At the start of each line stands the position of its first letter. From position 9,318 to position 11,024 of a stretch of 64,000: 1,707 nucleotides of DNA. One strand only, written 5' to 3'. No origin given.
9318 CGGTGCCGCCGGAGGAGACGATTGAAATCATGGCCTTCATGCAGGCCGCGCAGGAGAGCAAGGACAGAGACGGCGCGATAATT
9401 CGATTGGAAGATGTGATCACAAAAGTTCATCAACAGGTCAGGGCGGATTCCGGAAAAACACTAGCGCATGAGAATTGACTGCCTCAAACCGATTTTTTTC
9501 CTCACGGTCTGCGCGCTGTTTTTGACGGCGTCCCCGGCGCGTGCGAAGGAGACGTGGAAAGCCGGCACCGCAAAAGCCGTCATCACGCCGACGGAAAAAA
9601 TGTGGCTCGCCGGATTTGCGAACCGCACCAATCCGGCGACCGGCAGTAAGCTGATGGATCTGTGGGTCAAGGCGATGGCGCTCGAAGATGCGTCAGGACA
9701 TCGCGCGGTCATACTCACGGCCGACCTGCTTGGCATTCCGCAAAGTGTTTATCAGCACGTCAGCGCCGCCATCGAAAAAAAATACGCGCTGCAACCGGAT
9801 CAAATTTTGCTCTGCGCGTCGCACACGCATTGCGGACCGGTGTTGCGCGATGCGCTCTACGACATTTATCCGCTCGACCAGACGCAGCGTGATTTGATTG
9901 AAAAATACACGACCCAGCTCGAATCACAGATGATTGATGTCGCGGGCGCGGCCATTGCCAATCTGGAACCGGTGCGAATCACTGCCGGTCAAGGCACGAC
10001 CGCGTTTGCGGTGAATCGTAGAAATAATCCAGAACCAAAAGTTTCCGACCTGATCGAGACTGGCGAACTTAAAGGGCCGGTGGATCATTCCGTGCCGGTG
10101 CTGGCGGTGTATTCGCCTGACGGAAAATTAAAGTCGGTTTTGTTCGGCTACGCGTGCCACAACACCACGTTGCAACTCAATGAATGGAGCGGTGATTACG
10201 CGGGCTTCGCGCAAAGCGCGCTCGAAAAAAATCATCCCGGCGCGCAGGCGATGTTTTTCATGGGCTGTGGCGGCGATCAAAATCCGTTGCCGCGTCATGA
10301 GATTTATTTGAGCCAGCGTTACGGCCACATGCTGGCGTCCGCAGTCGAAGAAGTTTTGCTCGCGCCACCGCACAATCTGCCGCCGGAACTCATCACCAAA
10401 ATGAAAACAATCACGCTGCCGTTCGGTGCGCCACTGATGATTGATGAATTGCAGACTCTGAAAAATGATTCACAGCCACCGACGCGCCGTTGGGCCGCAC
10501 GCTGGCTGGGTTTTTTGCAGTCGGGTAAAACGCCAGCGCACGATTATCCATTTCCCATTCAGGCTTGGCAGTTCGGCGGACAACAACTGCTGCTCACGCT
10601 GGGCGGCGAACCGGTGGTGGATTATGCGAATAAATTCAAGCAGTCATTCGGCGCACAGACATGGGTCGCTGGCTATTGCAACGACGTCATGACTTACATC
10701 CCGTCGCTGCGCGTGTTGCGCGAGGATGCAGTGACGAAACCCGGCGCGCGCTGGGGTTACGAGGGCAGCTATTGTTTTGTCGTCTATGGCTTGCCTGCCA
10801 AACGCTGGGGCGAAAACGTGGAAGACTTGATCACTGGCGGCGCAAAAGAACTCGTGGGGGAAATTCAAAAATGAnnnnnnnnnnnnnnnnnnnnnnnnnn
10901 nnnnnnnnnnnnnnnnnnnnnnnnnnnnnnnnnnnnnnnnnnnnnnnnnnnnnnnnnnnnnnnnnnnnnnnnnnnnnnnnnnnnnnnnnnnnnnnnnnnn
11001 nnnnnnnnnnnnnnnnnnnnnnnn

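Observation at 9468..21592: Exported and cytoplasmic copies of a ceramidase-like amidohydrolase + DegT aminotransferase pair, including a Tat-signal PLP sugar aminotransferase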

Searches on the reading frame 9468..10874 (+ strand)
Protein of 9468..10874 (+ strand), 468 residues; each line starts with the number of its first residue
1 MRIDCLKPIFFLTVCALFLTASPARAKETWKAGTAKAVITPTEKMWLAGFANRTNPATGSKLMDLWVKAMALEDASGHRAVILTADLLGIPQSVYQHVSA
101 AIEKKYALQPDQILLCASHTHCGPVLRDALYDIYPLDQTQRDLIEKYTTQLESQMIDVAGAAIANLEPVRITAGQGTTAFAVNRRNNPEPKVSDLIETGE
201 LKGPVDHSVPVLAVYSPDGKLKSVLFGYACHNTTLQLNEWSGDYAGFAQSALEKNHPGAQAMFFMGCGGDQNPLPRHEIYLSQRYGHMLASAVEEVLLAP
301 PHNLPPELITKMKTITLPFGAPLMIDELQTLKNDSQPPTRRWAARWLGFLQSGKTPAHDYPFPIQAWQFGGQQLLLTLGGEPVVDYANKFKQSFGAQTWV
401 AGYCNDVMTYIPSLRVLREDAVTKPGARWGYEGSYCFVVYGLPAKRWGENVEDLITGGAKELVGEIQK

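Call 4: search_protein_families(library=pfam, proteins=[window:9468-10874:+], max_evalue=0.01)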
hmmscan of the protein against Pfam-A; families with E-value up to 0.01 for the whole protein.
window:9468-10874:+ (468 aa): 1 family
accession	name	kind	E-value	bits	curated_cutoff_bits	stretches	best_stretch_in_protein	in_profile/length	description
PF04734.18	Ceramidase_alk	-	2.6e-13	49.9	32.1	1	32-259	3-233/509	Neutral/alkaline non-lysosomal ceramidase, N-terminal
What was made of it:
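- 9468..10874 (+): Exported ceramidase-fold Zn amidohydrolase (CER_exp). PF04734 at 49.9 bits (call 4).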

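Call 5: search_protein_families(library=ncbifam, proteins=[window:9468-10874:+], max_evalue=0.01)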
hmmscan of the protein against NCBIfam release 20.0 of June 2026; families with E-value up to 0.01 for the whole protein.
window:9468-10874:+ (468 aa): 0 families

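Call 11: search_solved_structures(query=window:9468-10874:+, max_evalue=1)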
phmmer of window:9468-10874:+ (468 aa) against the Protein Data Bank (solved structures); distinct sequences matched with E-value up to 1: 2.
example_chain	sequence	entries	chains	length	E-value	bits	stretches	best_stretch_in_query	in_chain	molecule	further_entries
2zws_A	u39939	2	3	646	6.2e-09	38.8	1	31-249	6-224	Neutral ceramidase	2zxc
4wgk_A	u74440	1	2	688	0.17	14.2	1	56-254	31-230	Neutral ceramidase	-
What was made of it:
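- On Neutral/alkaline ceramidase (PF04734; NCBIfam NF041649): No Pfam family other than PF04734 was reported (calls 4, 11).
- They are about 180-260 residues shorter than the solved neutral ceramidases and cover only 230 of the 509 PF04734 positions (calls 4, 11).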

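Call 17: find_homologous_proteins(query=window:9468-10874:+, max_evalue=1e-10)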
Query window:9468-10874:+ (468 aa): 7896 proteins with E <= 1e-10 among 8000 candidates; the best 120 are listed.
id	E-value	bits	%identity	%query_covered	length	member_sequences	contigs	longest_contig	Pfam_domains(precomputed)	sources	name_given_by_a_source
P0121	0.0e+0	1053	96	100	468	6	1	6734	PF04734.19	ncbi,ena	-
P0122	4.3e-285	964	87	100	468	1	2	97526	PF04734.19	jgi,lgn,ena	jgi:hypothetical protein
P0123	4.7e-284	961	88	100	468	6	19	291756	PF04734.19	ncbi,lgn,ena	-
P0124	2.2e-281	952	86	100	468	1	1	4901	PF04734.19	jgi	jgi:hypothetical protein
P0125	1.3e-279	946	86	100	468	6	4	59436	PF04734.19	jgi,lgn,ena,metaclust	metaclust:\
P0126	2.0e-260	883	80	100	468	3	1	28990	PF04734.19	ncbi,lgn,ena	ncbi:MAG: neutral/alkaline non-lysosomal ceramidase N-terminal domain-containing protein [Verrucomic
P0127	1.1e-238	811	73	99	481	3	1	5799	PF04734.19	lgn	-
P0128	1.3e-225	768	70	97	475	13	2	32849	PF04734.19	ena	-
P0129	2.2e-225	767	70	100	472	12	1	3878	PF04734.19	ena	-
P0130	1.8e-222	758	69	98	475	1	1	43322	PF04734.19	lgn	-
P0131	6.9e-220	749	68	99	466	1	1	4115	PF04734.19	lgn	-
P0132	1.2e-217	742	68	99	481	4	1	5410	PF04734.19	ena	-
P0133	4.1e-217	740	72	93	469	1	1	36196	PF04734.19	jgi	jgi:neutral ceramidase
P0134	9.7e-212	722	69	93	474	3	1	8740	PF04734.19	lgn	-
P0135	1.6e-210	718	69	96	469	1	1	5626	PF04734.19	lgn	-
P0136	1.6e-210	718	68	96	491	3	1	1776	PF04734.19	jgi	jgi:neutral ceramidase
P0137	4.1e-209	714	68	95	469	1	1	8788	PF04734.19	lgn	-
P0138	2.5e-208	711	67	97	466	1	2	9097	PF04734.19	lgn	-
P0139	9.1e-208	709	69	93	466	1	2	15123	PF04734.19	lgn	-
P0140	1.8e-202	692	66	98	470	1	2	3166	PF04734.19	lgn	-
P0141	1.2e-200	686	65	97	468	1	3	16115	PF04734.19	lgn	-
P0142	2.0e-200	685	64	99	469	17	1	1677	PF04734.19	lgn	-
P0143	2.4e-200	685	63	100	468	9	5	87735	PF04734.19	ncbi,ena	-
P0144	1.2e-199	683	65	95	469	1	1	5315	PF04734.19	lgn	-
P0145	3.9e-199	681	64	98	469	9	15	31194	PF04734.19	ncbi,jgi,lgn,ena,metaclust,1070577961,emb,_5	jgi:hypothetical protein|metaclust:\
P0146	9.5e-199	680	63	100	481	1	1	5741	PF04734.19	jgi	jgi:neutral ceramidase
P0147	1.6e-198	679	63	99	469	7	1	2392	PF04734.19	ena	-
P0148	2.4e-198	678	64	97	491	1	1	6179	PF04734.19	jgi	-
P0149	2.6e-198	678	63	100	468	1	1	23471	PF04734.19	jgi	-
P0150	4.7e-198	677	64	98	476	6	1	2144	PF04734.19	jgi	jgi:hypothetical protein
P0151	7.3e-198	677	65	94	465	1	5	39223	PF04734.19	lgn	-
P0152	9.7e-198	676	66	94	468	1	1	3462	PF04734.19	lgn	-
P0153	1.0e-197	676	64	98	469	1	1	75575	PF04734.19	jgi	jgi:neutral ceramidase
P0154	1.6e-197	675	66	94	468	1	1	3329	PF04734.19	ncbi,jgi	-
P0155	1.7e-197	675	65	94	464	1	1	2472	PF04734.19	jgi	jgi:hypothetical protein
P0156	2.9e-197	675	65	98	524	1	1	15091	PF04734.19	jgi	jgi:hypothetical protein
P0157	4.4e-197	674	63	98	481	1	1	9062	PF04734.19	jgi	jgi:Neutral/alkaline non-lysosomal ceramidase, N-terminal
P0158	5.3e-197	674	65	94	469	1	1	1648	PF04734.19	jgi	jgi:neutral ceramidase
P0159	6.9e-197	673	65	95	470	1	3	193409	PF04734.19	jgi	-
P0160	8.1e-197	673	63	100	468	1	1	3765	PF04734.19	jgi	jgi:neutral ceramidase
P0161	1.2e-196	673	63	100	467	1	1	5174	PF04734.19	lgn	-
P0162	1.3e-196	673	63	98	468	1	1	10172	PF04734.19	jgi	-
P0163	2.3e-196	672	61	100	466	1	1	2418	PF04734.19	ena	-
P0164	2.5e-196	672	64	98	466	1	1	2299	PF04734.19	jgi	jgi:hypothetical protein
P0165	3.8e-196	671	63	97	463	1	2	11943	PF04734.19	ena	-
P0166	5.9e-196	670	63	98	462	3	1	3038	PF04734.19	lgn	-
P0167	6.0e-196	670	66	94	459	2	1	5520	PF04734.19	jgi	jgi:hypothetical protein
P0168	6.4e-196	670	65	94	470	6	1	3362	PF04734.19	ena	-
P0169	8.7e-196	670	62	100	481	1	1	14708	PF04734.19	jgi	jgi:neutral ceramidase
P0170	1.7e-195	669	66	94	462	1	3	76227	PF04734.19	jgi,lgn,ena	jgi:hypothetical protein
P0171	1.9e-195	669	65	94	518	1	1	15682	PF04734.19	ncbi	-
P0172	1.9e-195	669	66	94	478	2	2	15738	PF04734.19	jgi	jgi:neutral ceramidase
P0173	2.2e-195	668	64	95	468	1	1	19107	PF04734.19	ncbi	-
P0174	2.4e-195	668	63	98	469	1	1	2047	PF04734.19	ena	-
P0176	3.5e-195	668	65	94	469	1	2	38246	PF04734.19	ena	-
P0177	4.5e-195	667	63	98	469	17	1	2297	PF04734.19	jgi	jgi:neutral ceramidase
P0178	5.2e-195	667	63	99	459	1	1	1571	PF04734.19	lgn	-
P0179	5.3e-195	667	65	94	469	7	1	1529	PF04734.19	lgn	-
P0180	5.6e-195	667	63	97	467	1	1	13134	PF04734.19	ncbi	-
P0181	6.2e-195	667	63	99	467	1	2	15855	PF04734.19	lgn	-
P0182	7.4e-195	667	65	94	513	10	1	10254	PF04734.19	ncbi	-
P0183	7.9e-195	667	64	97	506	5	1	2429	PF04734.19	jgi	jgi:hypothetical protein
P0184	8.9e-195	666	63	98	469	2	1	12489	PF04734.19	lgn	-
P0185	1.1e-194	666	65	95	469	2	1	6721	PF04734.19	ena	-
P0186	1.1e-194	666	65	94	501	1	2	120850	PF04734.19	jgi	jgi:hypothetical protein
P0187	1.7e-194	666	63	98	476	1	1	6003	PF04734.19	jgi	jgi:hypothetical protein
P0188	1.7e-194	666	63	98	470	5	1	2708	PF04734.19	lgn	-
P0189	2.6e-194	665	62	100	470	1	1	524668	PF04734.19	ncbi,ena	-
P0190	3.4e-194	665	63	98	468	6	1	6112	PF04734.19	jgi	-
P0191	3.6e-194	664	62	100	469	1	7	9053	PF04734.19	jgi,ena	jgi:hypothetical protein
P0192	3.8e-194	664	63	99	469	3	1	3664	PF04734.19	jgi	-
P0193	4.0e-194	664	63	98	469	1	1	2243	PF04734.19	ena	-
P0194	4.5e-194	664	63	97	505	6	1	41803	PF04734.19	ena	-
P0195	6.5e-194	664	63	99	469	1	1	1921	PF04734.19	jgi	jgi:hypothetical protein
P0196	7.3e-194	663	62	100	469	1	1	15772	PF04734.19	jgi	jgi:hypothetical protein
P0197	1.7e-193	662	64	97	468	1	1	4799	PF04734.19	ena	-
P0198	2.7e-193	662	62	100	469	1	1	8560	PF04734.19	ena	-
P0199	3.4e-193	661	64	94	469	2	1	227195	PF04734.19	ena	-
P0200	4.0e-193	661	65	94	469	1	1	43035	PF04734.19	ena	-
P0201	4.6e-193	661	65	94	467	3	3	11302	PF04734.19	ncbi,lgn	-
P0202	5.9e-193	660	62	99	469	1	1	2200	PF04734.19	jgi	jgi:neutral ceramidase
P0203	6.7e-193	660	65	96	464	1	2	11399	PF04734.19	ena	-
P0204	6.9e-193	660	64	94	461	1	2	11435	PF04734.19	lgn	-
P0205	1.0e-192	660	62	99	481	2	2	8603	PF04734.19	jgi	-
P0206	1.1e-192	660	64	94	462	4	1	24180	PF04734.19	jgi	jgi:neutral ceramidase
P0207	1.7e-192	659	62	98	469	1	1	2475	PF04734.19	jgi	jgi:hypothetical protein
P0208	2.3e-192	659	63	97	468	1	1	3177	PF04734.19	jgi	jgi:hypothetical protein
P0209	2.3e-192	659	62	99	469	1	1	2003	PF04734.19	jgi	jgi:hypothetical protein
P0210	2.3e-192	659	62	99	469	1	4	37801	PF04734.19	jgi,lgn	jgi:hypothetical protein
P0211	2.8e-192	658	64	96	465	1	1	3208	PF04734.19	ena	-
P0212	2.9e-192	658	65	94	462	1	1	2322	PF04734.19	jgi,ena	-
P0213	3.5e-192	658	65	93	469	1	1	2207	PF04734.19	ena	-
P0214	3.6e-192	658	64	94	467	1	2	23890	PF04734.19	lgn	-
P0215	4.0e-192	658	63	98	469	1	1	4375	PF04734.19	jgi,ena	-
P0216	4.1e-192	658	65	94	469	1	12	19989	PF04734.19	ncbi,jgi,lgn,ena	ncbi:MAG: neutral/alkaline non-lysosomal ceramidase N-terminal domain-containing protein [Verrucomic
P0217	6.5e-192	657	65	94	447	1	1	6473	PF04734.19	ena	-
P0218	7.2e-192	657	62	99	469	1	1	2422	PF04734.19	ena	-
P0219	9.3e-192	657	63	99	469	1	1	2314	PF04734.19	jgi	jgi:hypothetical protein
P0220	1.1e-191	656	61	98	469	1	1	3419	PF04734.19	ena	-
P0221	1.5e-191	656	64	94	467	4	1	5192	PF04734.19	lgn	-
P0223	3.8e-191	655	64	94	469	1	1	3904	PF04734.19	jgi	jgi:hypothetical protein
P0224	4.3e-191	654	62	98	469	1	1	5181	PF04734.19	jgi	jgi:neutral ceramidase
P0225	4.8e-191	654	63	98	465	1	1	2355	PF04734.19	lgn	-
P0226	5.6e-191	654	62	99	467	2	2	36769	PF04734.19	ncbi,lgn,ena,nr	ncbi:MAG: hypothetical protein EXS35_09560 [Pedosphaera sp.]|nr:hypothetical protein [Pedosphaera sp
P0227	7.8e-191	653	65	94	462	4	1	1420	PF04734.19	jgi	-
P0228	7.9e-191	653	64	94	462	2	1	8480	PF04734.19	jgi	jgi:neutral ceramidase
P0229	1.3e-190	653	63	96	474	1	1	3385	PF04734.19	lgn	-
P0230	3.8e-190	651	63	94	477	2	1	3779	PF04734.19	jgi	jgi:neutral ceramidase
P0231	4.1e-190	651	64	94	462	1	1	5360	PF04734.19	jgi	jgi:hypothetical protein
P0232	7.5e-190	650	61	98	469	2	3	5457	PF04734.19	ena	-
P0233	1.0e-189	650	63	93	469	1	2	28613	PF04734.19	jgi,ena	jgi:hypothetical protein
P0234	1.8e-189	649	63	94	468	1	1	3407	PF04734.19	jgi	jgi:neutral ceramidase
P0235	2.8e-189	648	62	98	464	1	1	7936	PF04734.19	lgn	-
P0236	2.9e-189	648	62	98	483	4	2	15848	PF04734.19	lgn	-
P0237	3.0e-189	648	63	93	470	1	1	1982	PF04734.19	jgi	-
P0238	3.7e-189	648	64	94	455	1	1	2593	PF04734.19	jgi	jgi:hypothetical protein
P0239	4.9e-189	648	63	94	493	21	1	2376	PF04734.19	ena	-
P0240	8.2e-189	647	63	94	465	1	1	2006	PF04734.19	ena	-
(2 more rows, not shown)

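Call 19: find_related_loci(query=A1, collection=genome_contigs, flank=10000)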
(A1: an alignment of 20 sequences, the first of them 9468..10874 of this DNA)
Query A1 (468 aa) in genome_contigs; peptide patterns used: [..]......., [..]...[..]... (x = any residue, [..] = any of these).
600 stretches matched a pattern (row limit reached: there are more); 587 encode a relative of the query (tblastn E <= 1e-3); the best 80 are kept; 80 distinct loci.
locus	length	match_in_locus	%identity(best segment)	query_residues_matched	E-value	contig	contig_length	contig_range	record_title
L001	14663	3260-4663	88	1-468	0e+0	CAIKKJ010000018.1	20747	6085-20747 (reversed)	MAG: uncultured Verrucomicrobia subdivision 3 bacterium isolate Umea1_bin-1418 genome assembly, contig: bin-1418:018/213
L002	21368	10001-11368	70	12-467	0e+0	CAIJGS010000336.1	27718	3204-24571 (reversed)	MAG: uncultured Verrucomicrobia subdivision 3 bacterium isolate Umea2p1_bin-1422 genome assembly, contig: bin-1422:336/3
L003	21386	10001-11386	68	2-463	0e+0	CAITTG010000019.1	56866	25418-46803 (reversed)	MAG: uncultured Verrucomicrobia subdivision 3 bacterium isolate B4-5_bin-581 genome assembly, contig: bin-581:019/135, w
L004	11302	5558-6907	64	16-466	0e+0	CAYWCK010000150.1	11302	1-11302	MAG TPA_asm: uncultured Bifidobacteriaceae bacterium isolate binchicken_co118_301 genome assembly, contig: NODE_6621_len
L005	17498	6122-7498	62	3-467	0e+0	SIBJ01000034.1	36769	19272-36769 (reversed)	MAG: Pedosphaera sp. isolate Baikal-deep-G230 BACOMB-C4886, whole genome shotgun sequence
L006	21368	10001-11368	60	10-468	0e+0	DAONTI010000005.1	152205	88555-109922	MAG TPA_asm: Verrucomicrobiota bacterium isolate AMR_MDS_4256 NODE_47_length_152205_cov_26.993881, whole genome shotgun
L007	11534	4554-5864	65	30-467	0e+0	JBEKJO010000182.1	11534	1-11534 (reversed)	MAG: Verrucomicrobiota bacterium isolate SPRUCE 325 SPRUCE_325_182, whole genome shotgun sequence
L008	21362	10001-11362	63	9-467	0e+0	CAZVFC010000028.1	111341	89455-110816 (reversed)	MAG TPA_asm: uncultured Verrucomicrobiota bacterium isolate binchicken_co66_227 genome assembly, contig: NODE_310_length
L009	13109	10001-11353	57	2-467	1e-180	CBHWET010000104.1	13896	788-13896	MAG TPA_asm: uncultured bacterium isolate ERR14722429_binner12_Refined_101 genome assembly, contig: ERZ27336827.2325, wh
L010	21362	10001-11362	59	2-456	3e-177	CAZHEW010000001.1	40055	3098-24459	MAG TPA_asm: uncultured Verrucomicrobiota bacterium isolate SRP192927_co7_213 genome assembly, contig: NODE_1442_length_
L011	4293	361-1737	54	12-467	1e-167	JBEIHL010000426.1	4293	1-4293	MAG: Opitutaceae bacterium isolate Sample-102-S76-bin-199 Sample_102_S76-bin_199-k141_1460147, whole genome shotgun sequ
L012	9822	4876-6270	55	7-466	5e-161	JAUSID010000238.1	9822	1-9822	MAG: Opitutaceae bacterium isolate E14_metabat.bin.223 E14_k141_1324600, whole genome shotgun sequence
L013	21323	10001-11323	55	26-462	6e-158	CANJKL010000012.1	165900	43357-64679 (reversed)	MAG: Opitutae bacterium isolate RH-23may17-1170 genome assembly, contig: RH-23may17-C488, whole genome shotgun sequence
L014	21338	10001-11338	51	17-463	1e-153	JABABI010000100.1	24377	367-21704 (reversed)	MAG: Fuerstiella sp. isolate bin52p NODE_100_length_24377_cov_5.526560, whole genome shotgun sequence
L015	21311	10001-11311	54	30-467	1e-152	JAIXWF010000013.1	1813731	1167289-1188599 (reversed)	MAG: Opitutaceae bacterium isolate D4_MAG_00009 pond_D4_MAG_00009_000000000003, whole genome shotgun sequence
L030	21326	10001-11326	47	7-455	2e-128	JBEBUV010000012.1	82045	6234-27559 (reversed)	MAG: Pedobacter hiemivivus isolate T2.bin.227 NODE_737_length_82045_cov_12.857812, whole genome shotgun sequence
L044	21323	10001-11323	45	10-466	2e-122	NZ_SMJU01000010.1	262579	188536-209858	Arundinibacter roseus strain DMA-K-7a NODE_10_length_262579_cov_38.856922, whole genome shotgun sequence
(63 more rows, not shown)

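Call 36: search_protein_families(library=pfam, proteins=[L044:788-1942:-, L044:1947-4694:-, L044:4691-5428:-, L044:5646-8483:+, L044:8595-9980:+, L044:9977-11344:+, L044:11420-12688:+, L044:14152-15288:-, L044:15394-16527:+, L044:16726-18183:+], max_evalue=0.001)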
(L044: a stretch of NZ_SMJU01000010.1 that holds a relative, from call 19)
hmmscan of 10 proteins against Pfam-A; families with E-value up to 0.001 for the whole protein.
L044:788-1942:- (384 aa): 1 family
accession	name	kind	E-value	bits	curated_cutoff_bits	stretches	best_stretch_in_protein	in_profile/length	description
PF14054.11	DUF4249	-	2.2e-51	175.4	28.5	1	33-314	2-269/269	Domain of unknown function (DUF4249)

L044:1947-4694:- (915 aa): 4 families
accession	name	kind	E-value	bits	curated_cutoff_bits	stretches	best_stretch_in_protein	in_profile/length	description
PF13715.12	CarbopepD_reg_2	-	1.8e-14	53.9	32.2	1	156-240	1-88/88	CarboxypepD_reg-like domain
PF13620.12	CarboxypepD_reg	-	1.6e-11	44.8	32.3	1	155-228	1-79/82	Carboxypeptidase regulatory-like domain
PF07715.20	Plug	-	3.4e-06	27.9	23.9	1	271-348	21-101/107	TonB-dependent Receptor Plug Domain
PF07660.19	STN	-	0.00083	19.6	28.4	0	54-99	5-50/52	Secretin and TonB N terminus short domain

L044:4691-5428:- (245 aa): 0 families

L044:5646-8483:+ (945 aa): 3 families
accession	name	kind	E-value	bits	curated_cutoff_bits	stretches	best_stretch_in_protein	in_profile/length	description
PF23500.1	DUF7133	-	4.1e-66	224.3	27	1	346-718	4-384/385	Domain of unknown function (DUF7133)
PF00127.26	Copper-bind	-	3.6e-05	24.6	21.2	1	85-135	49-98/99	Copper binding proteins, plastocyanin/azurin family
PF13646.12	HEAT_2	-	0.00067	20.3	27.7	1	767-844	4-80/88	HEAT repeats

L044:8595-9980:+ (461 aa): 3 families
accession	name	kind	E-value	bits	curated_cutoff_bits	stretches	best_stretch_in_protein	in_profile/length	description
PF01041.23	DegT_DnrJ_EryC1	-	1.5e-93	314.3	19.8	1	70-394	6-325/360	DegT/DnrJ/EryC1/StrS aminotransferase family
PF01212.27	Beta_elim_lyase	-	1.1e-05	25.4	27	1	87-332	31-275/288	Beta-eliminating lyase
PF01053.26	Cys_Met_Meta_PP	-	6e-05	22.2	27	1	90-211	54-175/381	Cys/Met metabolism PLP-dependent enzyme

L044:9977-11344:+ (455 aa): 1 family
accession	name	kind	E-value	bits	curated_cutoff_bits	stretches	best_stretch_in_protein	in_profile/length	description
PF04734.18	Ceramidase_alk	-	1.9e-16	60.2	32.1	1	29-253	2-233/509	Neutral/alkaline non-lysosomal ceramidase, N-terminal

L044:11420-12688:+ (422 aa): 0 families

L044:14152-15288:- (378 aa): 4 families
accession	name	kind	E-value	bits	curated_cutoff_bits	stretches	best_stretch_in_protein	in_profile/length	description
PF00535.33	Glycos_transf_2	-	2.6e-18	67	23.3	1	46-180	1-131/168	Glycosyl transferase family 2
PF13641.12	Glyco_tranf_2_3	-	2.5e-09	37.9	27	1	45-269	3-226/230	Glycosyltransferase like family 2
PF13506.12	Glyco_transf_21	-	3.4e-07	30.3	21.7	1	101-266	4-169/174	Glycosyl transferase family 21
PF13632.12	Glyco_trans_2_3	-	2.8e-06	27.7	27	1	171-316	39-161/198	Glycosyl transferase family group 2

L044:15394-16527:+ (377 aa): 1 family
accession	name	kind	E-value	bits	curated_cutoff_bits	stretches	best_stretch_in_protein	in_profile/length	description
PF01702.25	TGT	-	5e-156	519.7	26.3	1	13-373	2-355/357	Queuine tRNA-ribosyltransferase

L044:16726-18183:+ (485 aa): 1 family
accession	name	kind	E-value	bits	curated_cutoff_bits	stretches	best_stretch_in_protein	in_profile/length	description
PF00691.25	OmpA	-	6e-17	62.2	27.2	1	381-477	1-98/98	OmpA family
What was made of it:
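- In L044 a DUF7133 plus cupredoxin protein precedes the triad (call 36).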
